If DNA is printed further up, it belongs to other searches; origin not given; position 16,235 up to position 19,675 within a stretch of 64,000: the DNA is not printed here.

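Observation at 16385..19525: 1046-aa lipoprotein with about 125 cysteines arranged as tandem CxxC-H-CxxC-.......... modules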

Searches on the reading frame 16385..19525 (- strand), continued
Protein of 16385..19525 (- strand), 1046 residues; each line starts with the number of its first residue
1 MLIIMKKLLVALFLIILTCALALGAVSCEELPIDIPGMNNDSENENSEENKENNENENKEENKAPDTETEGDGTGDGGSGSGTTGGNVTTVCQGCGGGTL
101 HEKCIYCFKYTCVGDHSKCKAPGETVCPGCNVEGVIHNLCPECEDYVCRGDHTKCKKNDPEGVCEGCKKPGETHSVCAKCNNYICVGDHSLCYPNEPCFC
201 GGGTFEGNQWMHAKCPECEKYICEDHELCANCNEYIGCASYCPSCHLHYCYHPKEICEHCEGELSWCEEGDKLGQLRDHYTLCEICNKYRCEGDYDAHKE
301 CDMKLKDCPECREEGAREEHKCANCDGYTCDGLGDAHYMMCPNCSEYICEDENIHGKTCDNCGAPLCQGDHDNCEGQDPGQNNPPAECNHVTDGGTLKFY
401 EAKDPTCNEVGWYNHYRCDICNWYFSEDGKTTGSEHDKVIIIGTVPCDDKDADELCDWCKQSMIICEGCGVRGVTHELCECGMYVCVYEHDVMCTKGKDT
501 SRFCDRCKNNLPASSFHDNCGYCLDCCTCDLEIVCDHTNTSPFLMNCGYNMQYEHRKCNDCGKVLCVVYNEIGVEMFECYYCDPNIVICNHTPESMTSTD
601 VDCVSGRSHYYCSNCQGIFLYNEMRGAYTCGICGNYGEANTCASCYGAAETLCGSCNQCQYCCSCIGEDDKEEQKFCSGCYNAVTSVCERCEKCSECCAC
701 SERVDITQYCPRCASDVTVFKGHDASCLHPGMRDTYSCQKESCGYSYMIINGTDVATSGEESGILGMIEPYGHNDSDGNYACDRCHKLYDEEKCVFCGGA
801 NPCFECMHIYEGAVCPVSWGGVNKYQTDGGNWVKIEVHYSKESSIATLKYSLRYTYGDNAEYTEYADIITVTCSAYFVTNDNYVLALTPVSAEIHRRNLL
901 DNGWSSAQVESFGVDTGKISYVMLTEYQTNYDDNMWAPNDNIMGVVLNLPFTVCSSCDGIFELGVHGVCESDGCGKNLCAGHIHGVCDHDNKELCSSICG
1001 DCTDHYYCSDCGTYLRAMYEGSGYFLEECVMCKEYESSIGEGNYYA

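Call 62: predict_structure(alignment_id=A4)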
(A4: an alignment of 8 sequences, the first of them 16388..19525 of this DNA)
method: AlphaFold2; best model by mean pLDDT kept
length: 1046 residues; sequences in the alignment: 8
mean_pLDDT: 39.6   pTM: 0.28
mean pLDDT of the five models: 39.6, 33.8, 33.7, 32.4, 30.7
residues with pLDDT >= 90: 0; 70-90: 42; 50-70: 208; < 50: 796
segments of 3 or more residues with pLDDT < 50: 23-257, 262-277, 332-352, 369-535, 544-549, 583-707, 719-734, 749-753, 758-820, 826-830, 855-863, 878-885, 896-951, 953-959, 964-969, 971-975, 977-994, 996-1002, 1018-1026, 1039-1046
pLDDT, mean of each block of 10 residues (from residue 1): 75 78 35 22 22 24 23 22 22 30 36 34 35 37 38 34 28 28 27 28 26 33 35 35 30 43 37 44 57 52 62 67 67 39 38 54 54 34 30 27 24 30 33 23 24 27 26 29 28 27 33 34 25 48 49 64 68 60 41 43 38 42 29 30 28 31 27 30 30 26 43 61 29 53 60 49 32 30 33 30 27 33 50 63 72 47 55 59 51 50 30 27 35 27 39 46 50 45 46 47 55 52 46 55 31
secondary structure, 60 per line:
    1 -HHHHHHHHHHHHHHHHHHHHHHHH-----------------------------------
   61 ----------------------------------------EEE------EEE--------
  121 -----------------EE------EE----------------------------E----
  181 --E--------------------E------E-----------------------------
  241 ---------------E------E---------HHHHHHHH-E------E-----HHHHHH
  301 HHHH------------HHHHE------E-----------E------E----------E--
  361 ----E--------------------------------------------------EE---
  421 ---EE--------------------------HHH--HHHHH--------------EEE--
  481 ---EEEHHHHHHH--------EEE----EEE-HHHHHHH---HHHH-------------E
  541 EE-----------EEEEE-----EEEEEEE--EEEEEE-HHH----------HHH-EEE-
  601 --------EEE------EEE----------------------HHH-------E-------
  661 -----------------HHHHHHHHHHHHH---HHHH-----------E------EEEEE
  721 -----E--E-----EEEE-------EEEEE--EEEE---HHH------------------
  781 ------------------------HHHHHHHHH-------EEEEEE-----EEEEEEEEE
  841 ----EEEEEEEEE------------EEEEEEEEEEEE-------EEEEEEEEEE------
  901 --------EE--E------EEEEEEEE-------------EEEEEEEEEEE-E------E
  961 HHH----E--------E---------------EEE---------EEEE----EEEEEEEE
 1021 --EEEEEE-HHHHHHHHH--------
elements in order (helices of 4 or more, strands of 3 or more residues): H2-25 E101-103 E110-112 H273-280 H295-304 H317-320 H457-461 E476-478 E484-486 H487-493 E502-504 E509-511 H513-519 H523-526 E540-542 E554-558 E564-570 E573-578 E597-599 E609-611 E618-620 H678-690 H694-697 E716-720 E735-738 E746-750 E753-756 H805-813 E821-826 E832-840 E845-853 E866-877 E885-894 E920-927 E941-951 E993-995 E1005-1008 E1013-1020 E1023-1028 H1030-1038

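Call 98: list_cluster_members(proteins=[P0002, P0008, P0021, P0015, P0031, P0046, P0005, P0038, P0011, P0022])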
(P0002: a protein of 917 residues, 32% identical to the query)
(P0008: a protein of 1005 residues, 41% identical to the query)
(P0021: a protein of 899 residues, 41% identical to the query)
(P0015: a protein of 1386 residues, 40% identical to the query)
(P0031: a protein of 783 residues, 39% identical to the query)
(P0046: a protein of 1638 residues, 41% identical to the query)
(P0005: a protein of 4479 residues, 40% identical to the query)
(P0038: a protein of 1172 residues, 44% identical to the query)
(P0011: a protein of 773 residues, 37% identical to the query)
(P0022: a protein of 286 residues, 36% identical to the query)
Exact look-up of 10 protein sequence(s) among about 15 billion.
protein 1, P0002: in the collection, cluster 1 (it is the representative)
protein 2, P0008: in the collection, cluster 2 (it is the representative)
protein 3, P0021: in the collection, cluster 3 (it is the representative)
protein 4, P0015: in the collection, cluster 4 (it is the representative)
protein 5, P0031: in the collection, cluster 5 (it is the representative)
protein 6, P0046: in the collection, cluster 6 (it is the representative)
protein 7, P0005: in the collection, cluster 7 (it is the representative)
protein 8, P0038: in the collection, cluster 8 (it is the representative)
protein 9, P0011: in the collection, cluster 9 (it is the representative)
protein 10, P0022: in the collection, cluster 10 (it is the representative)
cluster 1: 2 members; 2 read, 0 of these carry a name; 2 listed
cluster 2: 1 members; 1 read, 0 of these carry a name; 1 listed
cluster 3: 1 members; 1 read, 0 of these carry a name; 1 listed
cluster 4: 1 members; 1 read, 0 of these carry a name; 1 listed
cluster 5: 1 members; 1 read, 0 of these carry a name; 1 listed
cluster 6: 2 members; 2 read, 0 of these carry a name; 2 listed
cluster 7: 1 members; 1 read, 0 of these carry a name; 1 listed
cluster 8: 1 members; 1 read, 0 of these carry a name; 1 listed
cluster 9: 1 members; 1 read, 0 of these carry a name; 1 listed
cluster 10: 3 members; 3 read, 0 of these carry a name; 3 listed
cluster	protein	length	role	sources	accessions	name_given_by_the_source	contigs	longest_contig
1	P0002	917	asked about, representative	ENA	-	-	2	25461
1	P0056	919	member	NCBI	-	-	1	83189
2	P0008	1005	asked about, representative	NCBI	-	-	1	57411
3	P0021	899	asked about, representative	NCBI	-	-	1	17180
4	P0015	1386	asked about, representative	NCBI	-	-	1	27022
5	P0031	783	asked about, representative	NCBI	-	-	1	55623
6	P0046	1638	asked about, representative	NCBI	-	-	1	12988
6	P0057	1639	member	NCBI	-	-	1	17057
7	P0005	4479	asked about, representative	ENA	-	-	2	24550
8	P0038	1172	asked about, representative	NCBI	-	-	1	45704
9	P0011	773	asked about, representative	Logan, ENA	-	-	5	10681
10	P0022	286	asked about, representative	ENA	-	-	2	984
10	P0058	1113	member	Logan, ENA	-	-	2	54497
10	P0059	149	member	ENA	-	-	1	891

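Call 100: find_encoding_contigs(protein=P0058, flank=6000, max_places=2)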
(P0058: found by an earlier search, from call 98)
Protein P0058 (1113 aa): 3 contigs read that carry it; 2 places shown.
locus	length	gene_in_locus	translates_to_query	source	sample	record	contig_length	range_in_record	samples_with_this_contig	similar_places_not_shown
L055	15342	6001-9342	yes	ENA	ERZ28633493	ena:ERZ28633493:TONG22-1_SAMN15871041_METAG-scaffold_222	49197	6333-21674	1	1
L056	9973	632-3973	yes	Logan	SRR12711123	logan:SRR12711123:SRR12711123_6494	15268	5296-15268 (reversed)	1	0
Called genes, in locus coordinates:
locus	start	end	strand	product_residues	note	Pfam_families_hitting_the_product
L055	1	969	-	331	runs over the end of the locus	-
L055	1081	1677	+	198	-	-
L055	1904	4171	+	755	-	PF22666:Glyco_hydro_2_N2 (faint), PF00703:Glyco_hydro_2, PF17786:Mannosidase_ig, PF17753:Ig_mannosidase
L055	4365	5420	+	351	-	PF03786:UxuA, PF01261:AP_endonuc_2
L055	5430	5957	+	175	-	-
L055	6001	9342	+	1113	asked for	-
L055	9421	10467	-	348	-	PF01073:3Beta_HSD, PF01370:Epimerase, PF02719:Polysacc_synt_2, PF04321:RmlD_sub_bind, PF07993:NAD_binding_4, PF16363:GDP_Man_Dehyd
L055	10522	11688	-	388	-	PF14907:NTP_transf_5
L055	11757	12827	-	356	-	PF04321:RmlD_sub_bind, PF01073:3Beta_HSD, PF01370:Epimerase, PF02719:Polysacc_synt_2, PF07993:NAD_binding_4, PF16363:GDP_Man_Dehyd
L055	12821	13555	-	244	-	PF00483:NTP_transferase, PF12804:NTP_transf_3 (weak)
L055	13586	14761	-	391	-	PF00288:GHMP_kinases_N, PF08544:GHMP_kinases_C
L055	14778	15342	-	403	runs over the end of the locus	PF14397:ATPgrasp_ST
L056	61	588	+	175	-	-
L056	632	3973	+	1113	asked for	-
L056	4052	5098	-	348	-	PF01073:3Beta_HSD, PF01370:Epimerase, PF02719:Polysacc_synt_2, PF04321:RmlD_sub_bind, PF07993:NAD_binding_4, PF16363:GDP_Man_Dehyd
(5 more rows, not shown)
